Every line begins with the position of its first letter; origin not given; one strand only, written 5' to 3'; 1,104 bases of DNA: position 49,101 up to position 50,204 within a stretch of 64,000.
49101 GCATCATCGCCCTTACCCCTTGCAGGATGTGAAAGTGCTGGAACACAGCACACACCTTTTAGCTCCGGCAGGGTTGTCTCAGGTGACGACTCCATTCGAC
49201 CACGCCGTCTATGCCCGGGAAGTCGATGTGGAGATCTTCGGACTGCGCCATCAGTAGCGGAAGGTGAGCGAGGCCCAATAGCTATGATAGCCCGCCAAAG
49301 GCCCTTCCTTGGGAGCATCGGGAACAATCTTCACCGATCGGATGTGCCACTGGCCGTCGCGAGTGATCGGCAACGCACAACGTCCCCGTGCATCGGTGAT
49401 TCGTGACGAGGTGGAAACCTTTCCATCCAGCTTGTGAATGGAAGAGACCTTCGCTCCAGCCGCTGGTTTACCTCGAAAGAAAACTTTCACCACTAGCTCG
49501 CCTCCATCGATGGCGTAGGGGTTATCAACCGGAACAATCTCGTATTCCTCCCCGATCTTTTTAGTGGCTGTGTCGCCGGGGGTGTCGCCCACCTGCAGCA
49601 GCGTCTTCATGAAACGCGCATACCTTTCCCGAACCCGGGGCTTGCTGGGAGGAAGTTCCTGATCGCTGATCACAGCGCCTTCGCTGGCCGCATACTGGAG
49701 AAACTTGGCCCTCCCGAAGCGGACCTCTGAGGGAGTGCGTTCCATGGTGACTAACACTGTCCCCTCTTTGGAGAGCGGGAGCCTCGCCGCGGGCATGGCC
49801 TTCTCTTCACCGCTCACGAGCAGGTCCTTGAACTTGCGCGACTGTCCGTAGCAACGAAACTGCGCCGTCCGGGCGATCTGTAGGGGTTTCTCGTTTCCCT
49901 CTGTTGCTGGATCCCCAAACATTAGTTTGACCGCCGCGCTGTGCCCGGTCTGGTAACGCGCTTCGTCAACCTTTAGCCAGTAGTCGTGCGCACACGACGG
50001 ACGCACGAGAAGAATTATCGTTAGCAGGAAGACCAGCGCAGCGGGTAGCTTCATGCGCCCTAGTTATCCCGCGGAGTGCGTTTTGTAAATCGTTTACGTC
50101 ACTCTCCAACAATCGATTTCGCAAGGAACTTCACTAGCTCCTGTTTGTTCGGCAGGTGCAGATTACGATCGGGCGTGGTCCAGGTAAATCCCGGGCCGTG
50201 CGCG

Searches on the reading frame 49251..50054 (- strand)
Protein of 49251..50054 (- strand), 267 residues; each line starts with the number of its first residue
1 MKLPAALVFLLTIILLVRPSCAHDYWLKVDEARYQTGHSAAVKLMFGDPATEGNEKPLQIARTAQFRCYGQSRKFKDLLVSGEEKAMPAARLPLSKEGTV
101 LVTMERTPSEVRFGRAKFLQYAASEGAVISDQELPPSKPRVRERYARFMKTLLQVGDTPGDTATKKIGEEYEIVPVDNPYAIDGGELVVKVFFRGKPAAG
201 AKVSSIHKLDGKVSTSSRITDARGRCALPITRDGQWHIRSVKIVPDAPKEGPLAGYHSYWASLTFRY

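Call 70: search_protein_families(library=pfam, proteins=[window:49251-50054:-], max_evalue=0.001)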
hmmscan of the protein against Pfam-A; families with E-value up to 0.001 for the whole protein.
window:49251-50054:- (267 aa): 1 family
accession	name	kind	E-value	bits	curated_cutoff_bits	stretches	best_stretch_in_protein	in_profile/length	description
PF10670.15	DUF4198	-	6e-31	108.6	34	1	22-239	3-204/209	Domain of unknown function (DUF4198)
